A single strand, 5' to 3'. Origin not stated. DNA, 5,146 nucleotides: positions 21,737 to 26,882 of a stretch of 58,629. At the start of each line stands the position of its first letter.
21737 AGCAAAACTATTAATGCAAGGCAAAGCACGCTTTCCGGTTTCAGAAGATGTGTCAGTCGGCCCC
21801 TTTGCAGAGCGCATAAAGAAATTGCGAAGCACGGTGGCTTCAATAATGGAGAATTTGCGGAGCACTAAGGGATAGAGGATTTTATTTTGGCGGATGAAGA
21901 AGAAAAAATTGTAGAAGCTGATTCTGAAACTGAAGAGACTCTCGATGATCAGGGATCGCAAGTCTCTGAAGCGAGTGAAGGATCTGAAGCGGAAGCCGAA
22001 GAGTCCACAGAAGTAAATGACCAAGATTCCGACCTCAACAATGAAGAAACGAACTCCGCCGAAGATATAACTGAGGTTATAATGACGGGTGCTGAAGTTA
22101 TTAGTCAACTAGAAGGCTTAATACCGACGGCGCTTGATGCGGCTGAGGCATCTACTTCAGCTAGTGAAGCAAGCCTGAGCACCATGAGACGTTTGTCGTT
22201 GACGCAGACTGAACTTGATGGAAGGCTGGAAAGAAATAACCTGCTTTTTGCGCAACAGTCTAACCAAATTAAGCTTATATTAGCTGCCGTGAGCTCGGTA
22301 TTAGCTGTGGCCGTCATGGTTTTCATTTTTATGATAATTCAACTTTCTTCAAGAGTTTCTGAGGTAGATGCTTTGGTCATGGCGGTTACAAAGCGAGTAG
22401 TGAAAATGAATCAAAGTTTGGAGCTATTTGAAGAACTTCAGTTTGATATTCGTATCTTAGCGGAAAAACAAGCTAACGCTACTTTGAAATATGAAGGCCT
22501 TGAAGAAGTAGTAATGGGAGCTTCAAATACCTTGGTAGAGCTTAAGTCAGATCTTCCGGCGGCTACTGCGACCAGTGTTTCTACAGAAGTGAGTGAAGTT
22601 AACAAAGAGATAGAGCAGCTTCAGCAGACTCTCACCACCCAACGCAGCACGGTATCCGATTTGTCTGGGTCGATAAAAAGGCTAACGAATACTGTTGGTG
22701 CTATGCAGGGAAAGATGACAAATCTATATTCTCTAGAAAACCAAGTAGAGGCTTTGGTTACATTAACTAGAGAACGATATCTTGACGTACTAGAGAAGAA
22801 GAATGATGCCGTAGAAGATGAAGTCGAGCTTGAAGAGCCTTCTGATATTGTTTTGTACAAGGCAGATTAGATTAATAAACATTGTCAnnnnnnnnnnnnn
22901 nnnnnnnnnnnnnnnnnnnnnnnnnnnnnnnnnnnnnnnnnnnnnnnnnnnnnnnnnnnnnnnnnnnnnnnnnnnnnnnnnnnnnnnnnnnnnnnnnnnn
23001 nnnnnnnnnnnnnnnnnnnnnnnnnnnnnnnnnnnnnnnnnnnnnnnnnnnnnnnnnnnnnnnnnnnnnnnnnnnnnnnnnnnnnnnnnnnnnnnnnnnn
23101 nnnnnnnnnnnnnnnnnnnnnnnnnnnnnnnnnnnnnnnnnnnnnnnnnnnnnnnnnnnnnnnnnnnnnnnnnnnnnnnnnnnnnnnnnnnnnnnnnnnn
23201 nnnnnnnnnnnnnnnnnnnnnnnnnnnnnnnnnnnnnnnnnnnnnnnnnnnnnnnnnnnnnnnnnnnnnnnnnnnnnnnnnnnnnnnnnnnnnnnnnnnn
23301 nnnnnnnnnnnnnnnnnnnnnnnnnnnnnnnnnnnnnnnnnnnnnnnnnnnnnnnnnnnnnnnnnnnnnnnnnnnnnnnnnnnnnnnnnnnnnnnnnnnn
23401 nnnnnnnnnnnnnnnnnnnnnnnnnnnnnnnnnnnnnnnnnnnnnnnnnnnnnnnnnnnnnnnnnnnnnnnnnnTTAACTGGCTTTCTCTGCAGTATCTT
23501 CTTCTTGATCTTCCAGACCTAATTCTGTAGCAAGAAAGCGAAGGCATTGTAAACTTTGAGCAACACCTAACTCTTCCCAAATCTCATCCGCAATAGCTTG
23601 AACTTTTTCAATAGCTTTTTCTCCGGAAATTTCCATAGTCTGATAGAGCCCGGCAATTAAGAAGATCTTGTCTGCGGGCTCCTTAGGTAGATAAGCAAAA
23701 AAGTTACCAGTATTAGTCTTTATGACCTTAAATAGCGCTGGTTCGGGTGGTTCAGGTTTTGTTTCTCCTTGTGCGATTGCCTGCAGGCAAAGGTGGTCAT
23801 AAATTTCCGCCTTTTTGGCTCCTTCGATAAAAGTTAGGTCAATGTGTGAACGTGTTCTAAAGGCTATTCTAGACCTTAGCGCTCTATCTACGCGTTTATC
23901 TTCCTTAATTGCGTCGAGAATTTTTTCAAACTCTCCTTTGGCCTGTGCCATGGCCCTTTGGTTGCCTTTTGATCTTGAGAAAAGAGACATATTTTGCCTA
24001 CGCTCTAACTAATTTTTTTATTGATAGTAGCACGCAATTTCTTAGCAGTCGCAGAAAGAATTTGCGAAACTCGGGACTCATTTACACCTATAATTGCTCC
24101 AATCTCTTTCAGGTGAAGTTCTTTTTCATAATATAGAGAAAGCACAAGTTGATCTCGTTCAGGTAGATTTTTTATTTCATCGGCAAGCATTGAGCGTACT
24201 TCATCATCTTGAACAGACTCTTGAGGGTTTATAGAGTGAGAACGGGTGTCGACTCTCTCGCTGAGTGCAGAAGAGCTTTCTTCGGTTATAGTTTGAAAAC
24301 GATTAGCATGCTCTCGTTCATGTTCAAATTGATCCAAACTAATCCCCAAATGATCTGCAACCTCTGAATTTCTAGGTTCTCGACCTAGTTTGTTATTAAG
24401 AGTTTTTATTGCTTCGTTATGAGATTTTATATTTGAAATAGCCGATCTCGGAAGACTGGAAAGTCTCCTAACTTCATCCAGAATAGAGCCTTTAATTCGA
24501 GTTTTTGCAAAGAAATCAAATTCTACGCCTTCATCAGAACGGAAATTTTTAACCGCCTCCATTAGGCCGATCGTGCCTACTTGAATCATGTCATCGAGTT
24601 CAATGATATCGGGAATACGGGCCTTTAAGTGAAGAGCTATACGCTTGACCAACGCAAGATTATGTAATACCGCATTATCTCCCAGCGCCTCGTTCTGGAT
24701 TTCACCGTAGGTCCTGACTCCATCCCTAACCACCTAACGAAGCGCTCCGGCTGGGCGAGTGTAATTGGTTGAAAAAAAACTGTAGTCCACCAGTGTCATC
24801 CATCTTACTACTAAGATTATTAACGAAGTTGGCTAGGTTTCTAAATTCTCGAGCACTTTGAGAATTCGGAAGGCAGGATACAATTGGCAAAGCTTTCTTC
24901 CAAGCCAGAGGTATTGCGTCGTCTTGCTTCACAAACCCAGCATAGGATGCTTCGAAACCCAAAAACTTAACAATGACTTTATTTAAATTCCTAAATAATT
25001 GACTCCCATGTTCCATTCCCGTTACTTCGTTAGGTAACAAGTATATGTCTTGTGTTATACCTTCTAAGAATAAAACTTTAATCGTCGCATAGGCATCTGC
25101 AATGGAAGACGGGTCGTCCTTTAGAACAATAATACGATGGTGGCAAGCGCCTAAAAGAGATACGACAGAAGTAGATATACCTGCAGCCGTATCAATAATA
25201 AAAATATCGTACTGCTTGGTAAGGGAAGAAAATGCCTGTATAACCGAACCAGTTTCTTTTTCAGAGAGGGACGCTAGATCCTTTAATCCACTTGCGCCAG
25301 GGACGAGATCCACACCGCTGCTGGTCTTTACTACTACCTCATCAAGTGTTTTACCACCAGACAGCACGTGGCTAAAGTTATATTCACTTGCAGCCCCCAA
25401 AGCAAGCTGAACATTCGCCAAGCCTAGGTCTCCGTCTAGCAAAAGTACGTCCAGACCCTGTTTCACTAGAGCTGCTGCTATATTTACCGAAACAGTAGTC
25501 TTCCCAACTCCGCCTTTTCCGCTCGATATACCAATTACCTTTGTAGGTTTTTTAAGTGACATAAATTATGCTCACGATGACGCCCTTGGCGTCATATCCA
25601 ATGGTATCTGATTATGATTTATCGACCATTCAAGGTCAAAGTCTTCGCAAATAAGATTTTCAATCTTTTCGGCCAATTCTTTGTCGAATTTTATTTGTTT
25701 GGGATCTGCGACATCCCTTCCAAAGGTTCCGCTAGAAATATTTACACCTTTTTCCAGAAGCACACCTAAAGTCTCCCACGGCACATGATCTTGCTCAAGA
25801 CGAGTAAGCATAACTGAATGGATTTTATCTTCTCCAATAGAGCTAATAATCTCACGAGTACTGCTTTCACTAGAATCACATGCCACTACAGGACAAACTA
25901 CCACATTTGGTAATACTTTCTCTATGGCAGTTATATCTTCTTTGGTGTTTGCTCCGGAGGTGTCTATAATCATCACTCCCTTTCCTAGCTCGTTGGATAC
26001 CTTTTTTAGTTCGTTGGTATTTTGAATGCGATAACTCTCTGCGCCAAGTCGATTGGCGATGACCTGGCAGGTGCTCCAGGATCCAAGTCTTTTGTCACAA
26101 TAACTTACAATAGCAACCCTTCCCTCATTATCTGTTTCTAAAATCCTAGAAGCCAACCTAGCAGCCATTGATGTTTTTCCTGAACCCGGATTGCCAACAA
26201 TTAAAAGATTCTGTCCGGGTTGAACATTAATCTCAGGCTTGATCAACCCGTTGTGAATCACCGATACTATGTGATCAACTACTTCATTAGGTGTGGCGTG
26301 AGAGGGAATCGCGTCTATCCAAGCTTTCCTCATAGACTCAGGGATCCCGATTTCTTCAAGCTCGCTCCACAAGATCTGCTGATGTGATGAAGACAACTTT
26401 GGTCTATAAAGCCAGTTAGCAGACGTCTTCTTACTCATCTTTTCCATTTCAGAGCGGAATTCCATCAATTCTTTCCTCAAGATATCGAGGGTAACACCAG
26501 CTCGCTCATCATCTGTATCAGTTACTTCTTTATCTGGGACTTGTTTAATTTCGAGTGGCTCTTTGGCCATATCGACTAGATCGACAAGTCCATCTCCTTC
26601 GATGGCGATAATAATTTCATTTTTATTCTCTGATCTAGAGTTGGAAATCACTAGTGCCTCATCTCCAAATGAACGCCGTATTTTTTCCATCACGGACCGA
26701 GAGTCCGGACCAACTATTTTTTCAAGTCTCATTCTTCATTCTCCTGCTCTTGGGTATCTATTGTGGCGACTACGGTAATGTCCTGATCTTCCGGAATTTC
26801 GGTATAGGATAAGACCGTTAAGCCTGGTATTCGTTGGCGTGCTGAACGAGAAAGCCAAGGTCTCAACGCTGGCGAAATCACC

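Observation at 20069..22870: Candidate undescribed flagellar accessory module translationally coupled to flhB: degenerate P-loop/TM/SPOR protein, small acidic protein and single-pass coiled-coil protein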

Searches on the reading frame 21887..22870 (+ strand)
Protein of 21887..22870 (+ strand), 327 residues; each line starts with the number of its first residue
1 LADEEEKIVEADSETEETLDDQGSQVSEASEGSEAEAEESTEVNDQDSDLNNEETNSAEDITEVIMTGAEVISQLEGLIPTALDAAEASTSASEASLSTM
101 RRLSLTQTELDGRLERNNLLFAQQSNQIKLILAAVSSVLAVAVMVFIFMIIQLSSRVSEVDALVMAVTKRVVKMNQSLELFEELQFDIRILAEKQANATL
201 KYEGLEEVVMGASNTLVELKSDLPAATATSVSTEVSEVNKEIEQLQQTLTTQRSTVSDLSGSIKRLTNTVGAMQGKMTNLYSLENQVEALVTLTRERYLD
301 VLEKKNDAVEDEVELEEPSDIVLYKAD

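Call 3: search_protein_families(library=pfam, proteins=[window:21887-22870:+], max_evalue=1)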
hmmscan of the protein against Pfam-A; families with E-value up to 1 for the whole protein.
window:21887-22870:+ (327 aa): 13 families
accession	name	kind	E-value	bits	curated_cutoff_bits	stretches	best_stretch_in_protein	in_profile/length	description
PF15960.10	DUF4763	-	4.6e-06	26.5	30.1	1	239-309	105-175/236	Domain of unknown function (DUF4763)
PF25443.1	ANG-1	-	0.0046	17.6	28.5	1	231-286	44-99/105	ANG-1-like domain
PF04740.18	LXG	-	0.0082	16.5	26.5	1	234-276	4-46/202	LXG domain of WXG superfamily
PF10473.14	CENP-F_leu_zip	-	0.016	15.7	34.5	2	232-309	51-128/140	Leucine-rich repeats of kinetochore protein Cenp-F/LEK1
PF09763.15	Sec3_CC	-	0.016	15.5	27.1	1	228-292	30-94/133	Exocyst complex component Sec3, coiled-coil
PF10198.14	Ada3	-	0.017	15.6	24.5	1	230-307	29-105/127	Histone acetyltransferases subunit 3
PF16888.10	YwqH-like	-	0.031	15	33.7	1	240-288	3-51/123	YwqH-like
PF04102.17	SlyX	-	0.062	14.4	30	1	238-276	15-53/67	SlyX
PF00631.27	G-gamma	-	0.11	13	27.1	1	233-263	2-32/69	GGL domain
PF04977.20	DivIC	-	0.12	12.6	28.9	1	235-269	19-53/80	Septum formation initiator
PF04859.17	DUF641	-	0.15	12.9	27.6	1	214-288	51-125/127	Plant protein of unknown function (DUF641)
PF05377.16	FlaC_arch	-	0.21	12.4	27.8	1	235-271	2-38/55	Flagella accessory protein C (FlaC)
PF11827.13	DUF3347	-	0.49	11.7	25.5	1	221-273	37-91/93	Protein of unknown function (DUF3347)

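Call 4: search_protein_families(library=ncbifam, proteins=[window:21887-22870:+], max_evalue=1)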
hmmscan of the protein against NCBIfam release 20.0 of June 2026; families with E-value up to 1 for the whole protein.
window:21887-22870:+ (327 aa): 11 families
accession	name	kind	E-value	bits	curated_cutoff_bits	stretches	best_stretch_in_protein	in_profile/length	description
TIGR03794.1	NHLM_micro_HlyD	equivalog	1.1e-06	27.8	156.2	1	122-305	192-306/421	NHLP bacteriocin system secretion protein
TIGR04523.1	Mplasa_alph_rch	subfamily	5.8e-05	21.2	270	1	195-314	549-670/745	helix-rich protein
TIGR02168.1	SMC_prok_B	equivalog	0.001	16.9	567.35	1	180-309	778-909/1181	chromosome segregation protein SMC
TIGR02169.1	SMC_prok_A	equivalog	0.0012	16.6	729.4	1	176-315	735-937/1165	chromosome segregation protein SMC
NF040788.1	S-lay_SlaB_Mtsph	equivalog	0.003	16.5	700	1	226-291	315-384/416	S-layer protein SlaB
NF006543.0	PRK09039.1-2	equivalog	0.0051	16.7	305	1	136-275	25-166/350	peptidoglycan -binding protein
NF047515.1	SpiroCoCo_C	equivalog_domain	0.011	14.9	125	2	233-290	69-126/313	SpiroCoCo family coiled-coil protein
TIGR03495.1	phage_LysB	equivalog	0.018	15.3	92.75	1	228-311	14-96/135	Rz-like lysis system protein LysB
NF002572.0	PRK02224.1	equivalog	0.14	10.4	1087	0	4-299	273-429/888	DNA double-strand break repair ATPase Rad50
NF041035.1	Rad50_Halo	equivalog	0.58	8.4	1000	1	155-306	496-644/883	DNA double-strand break repair ATPase Rad50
NF001962.0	PRK00736.1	equivalog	0.8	9.5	72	1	235-269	15-49/69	hypothetical protein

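Call 11: find_homologous_proteins(query=window:21887-22870:+)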
Query window:21887-22870:+ (327 aa): 39 proteins with E <= 0.001 among 4168 candidates.
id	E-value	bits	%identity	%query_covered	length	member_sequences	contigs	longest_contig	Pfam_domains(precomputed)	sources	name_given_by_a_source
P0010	1.8e-185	633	100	100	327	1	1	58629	PF15960.11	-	-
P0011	1.6e-174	597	90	100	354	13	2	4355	PF15960.11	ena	-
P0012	3.2e-164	563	86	100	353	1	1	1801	PF15960.11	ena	-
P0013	1.3e-163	561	85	100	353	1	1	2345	PF15960.11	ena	-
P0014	5.3e-163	559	86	100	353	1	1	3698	PF15960.11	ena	-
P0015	4.0e-162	556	85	100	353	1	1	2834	PF15960.11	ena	-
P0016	8.8e-162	555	85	100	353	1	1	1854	PF15960.11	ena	-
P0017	2.6e-161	554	85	100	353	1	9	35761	PF15960.11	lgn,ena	-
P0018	2.7e-161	554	85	100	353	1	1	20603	PF15960.11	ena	-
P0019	4.5e-161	553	85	100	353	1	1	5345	PF15960.11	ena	-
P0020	4.7e-161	553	85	100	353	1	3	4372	PF15960.11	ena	-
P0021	6.1e-161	552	84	100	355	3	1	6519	PF15960.11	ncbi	-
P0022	7.9e-161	552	84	100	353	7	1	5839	PF15960.11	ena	-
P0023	8.6e-161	552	84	100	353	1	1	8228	PF15960.11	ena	-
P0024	1.3e-160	551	84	100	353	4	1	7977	PF15960.11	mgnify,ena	mgnify:FL=1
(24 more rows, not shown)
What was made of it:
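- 21887..22870 (+): orfC, 327 aa. A bitopic protein with an acidic N-tail, a conserved LDAAEA helix, a TM helix (aa about 128-152, nt 22268-22342), a conserved juxtamembrane segment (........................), a coiled coil, a conserved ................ segment and a C-terminal [ILV]x[YF]P-like tail. 39 close homologues (call 11).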

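Call 77: search_solved_structures(query=A6, max_evalue=1)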
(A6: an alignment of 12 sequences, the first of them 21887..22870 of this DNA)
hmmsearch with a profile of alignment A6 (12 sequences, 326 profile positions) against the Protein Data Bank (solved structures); distinct sequences matched with E-value up to 1: 138 (the best 60 are shown).
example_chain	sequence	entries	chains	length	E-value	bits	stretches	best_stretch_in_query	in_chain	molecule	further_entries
8qox_B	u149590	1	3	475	3.7e-05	26.6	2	217-276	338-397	Conserved membrane protein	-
8p4y_A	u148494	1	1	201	5e-05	26.1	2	181-270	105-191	Protein origami triangle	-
4qkv_A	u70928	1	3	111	0.00013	24.8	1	173-259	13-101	Polymerase I and transcript release factor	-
9eiu_A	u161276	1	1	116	0.00013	24.8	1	173-259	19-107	Caveolae-associated protein 1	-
6gaj_A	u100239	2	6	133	0.00014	24.7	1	224-286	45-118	Outer capsid protein sigma-1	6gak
9egn_A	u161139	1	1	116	0.00015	24.6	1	173-259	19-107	Caveolae-associated protein 1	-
8qae_A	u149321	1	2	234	0.00021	24.1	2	175-277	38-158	sc-apCC-6-SLLA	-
6gao_A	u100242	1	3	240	0.00021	24.1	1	226-285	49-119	Outer capsid protein sigma-1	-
9eg6_A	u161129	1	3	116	0.00027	23.7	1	173-259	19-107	Caveolae-associated protein 1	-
4qkw_A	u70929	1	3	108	0.00028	23.7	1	173-261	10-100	Muscle-related coiled-coil protein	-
5cws_C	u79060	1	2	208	0.00032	23.5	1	150-284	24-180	Nucleoporin NSP1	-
7tbi_M1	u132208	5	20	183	0.00032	23.5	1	150-284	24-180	Nsp1 | NUP62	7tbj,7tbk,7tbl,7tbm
4lin_A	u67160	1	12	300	0.00067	22.4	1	175-274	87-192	Tail needle protein gp26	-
6snr_A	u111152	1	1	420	0.0017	21.1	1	225-285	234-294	Lipid II:glycine glycyltransferase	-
9c3c_D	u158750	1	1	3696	0.0022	20.8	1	177-276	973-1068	Dystrophin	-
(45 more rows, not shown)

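Call 78: search_protein_families(library=pfam, alignment_id=A6, max_evalue=0.01)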
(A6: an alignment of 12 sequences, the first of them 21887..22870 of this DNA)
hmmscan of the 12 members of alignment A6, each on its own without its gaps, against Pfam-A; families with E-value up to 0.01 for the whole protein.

A. member 1, window:21887-22870:+ (327 aa): 3 families
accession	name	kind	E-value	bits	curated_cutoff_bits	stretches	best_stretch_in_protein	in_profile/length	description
PF15960.10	DUF4763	-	4.6e-06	26.5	30.1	1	239-309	105-175/236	Domain of unknown function (DUF4763)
PF25443.1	ANG-1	-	0.0046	17.6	28.5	1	231-286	44-99/105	ANG-1-like domain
PF04740.18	LXG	-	0.0082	16.5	26.5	1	234-276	4-46/202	LXG domain of WXG superfamily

B. families by the number of members that match (of 12 scanned): 17 families
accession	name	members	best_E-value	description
PF23991.1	DUF7310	3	1.2e-07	Coiled-coil region of unknown function (DUF7310)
PF15960.10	DUF4763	3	4.6e-06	Domain of unknown function (DUF4763)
PF06103.16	DUF948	3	0.00056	Bacterial protein of unknown function (DUF948)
PF04740.18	LXG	2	0.0045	LXG domain of WXG superfamily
PF07889.17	DUF1664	1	0.00069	Protein of unknown function (DUF1664)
PF25014.1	NET2A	1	0.0011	NET2A-like domain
PF02259.29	FAT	1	0.0013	FAT domain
PF13166.12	AAA_13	1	0.0017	AAA domain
PF05149.17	Flagellar_rod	1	0.0022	Paraflagellar rod protein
PF12296.13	HsbA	1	0.0033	Hydrophobic surface binding protein A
PF11932.13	DUF3450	1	0.0037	Protein of unknown function (DUF3450)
PF16888.10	YwqH-like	1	0.0042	YwqH-like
PF25443.1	ANG-1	1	0.0046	ANG-1-like domain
PF10473.14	CENP-F_leu_zip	1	0.0056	Leucine-rich repeats of kinetochore protein Cenp-F/LEK1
PF11727.13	ISG65-75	1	0.0057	Invariant surface glycoprotein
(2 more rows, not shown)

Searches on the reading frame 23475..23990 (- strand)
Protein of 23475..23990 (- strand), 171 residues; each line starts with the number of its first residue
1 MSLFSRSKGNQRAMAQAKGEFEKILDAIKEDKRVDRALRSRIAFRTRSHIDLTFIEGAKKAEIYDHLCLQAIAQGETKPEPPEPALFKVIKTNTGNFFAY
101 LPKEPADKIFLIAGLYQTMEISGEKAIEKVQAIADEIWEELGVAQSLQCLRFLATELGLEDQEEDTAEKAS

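Call 3: search_protein_families(library=pfam, proteins=[window:23475-23990:-], max_evalue=1)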
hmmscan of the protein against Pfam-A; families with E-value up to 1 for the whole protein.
window:23475-23990:- (171 aa): 2 families
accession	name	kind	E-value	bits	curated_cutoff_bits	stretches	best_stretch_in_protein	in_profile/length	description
PF10076.14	Phage_Mu_Gp48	-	0.12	12.6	37.4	1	97-168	3-69/150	Bacteriophage Mu-like, Gp48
PF06253.16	MTTB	-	0.21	10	25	0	113-146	25-58/500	Trimethylamine methyltransferase (MTTB)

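Call 4: search_protein_families(library=ncbifam, proteins=[window:23475-23990:-], max_evalue=1)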
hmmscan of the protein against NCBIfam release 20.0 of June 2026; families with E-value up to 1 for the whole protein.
window:23475-23990:- (171 aa): 1 family
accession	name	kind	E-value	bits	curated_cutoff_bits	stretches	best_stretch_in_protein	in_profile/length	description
NF005514.0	PRK07122.1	subfamily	0.045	12.9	372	1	6-67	181-241/264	RNA polymerase sigma factor SigF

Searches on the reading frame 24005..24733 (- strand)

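Call 87: search_protein_families(library=pfam, proteins=[window:24005-24733:-], max_evalue=0.00001)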
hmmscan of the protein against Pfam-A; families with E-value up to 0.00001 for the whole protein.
window:24005-24733:- (242 aa): 4 families
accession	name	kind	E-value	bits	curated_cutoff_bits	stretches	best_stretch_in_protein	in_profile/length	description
PF04545.22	Sigma70_r4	-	2.6e-14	52.9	24.1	1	188-235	3-50/50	Sigma-70, region 4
PF04542.20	Sigma70_r2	-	8.1e-13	48.4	24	1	23-92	3-69/71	Sigma-70 region 2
PF04539.22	Sigma70_r3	-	4.8e-08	33.4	25.3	1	106-144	7-45/78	Sigma-70 region 3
PF08281.18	Sigma70_r4_2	-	5.3e-06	26.4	25.7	0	183-233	4-54/54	Sigma-70, region 4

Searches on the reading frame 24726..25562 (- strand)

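Call 87: search_protein_families(library=pfam, proteins=[window:24726-25562:-], max_evalue=0.00001)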
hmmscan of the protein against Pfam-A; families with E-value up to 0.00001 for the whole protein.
window:24726-25562:- (278 aa): 4 families
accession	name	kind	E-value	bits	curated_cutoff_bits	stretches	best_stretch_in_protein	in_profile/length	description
PF13614.12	AAA_31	-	1.1e-19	71.5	27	1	7-153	1-153/177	AAA domain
PF01656.29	CbiA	-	4.2e-14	53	25.4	1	11-220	2-118/125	CobQ/CobB/MinD/ParA nucleotide binding domain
PF06564.18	CBP_BcsQ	-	1.9e-12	47.7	21.3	1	9-246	3-232/234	Cellulose biosynthesis protein BcsQ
PF10609.15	ParA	-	1.4e-11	44.8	27.1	1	7-162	3-156/246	NUBPL iron-transfer P-loop NTPase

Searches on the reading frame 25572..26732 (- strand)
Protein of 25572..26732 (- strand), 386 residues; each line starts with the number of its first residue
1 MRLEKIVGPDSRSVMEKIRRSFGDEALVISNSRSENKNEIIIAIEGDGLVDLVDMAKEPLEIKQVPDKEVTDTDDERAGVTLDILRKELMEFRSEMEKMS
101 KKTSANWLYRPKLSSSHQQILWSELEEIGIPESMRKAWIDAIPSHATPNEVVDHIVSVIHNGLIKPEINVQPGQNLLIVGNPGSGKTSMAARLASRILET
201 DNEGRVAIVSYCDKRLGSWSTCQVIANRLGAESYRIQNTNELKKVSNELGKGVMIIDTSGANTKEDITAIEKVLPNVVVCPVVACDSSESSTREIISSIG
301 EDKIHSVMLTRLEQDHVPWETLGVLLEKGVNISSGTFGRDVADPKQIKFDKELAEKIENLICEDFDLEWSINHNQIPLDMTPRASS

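Call 87: search_protein_families(library=pfam, proteins=[window:25572-26732:-], max_evalue=0.00001)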
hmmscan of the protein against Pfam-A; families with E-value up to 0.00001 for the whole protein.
window:25572-26732:- (386 aa): 1 family
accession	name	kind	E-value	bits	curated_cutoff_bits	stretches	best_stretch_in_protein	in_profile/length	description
PF00448.28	SRP54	-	3.7e-09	37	22.7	1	176-348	4-186/196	SRP54-type protein, GTPase domain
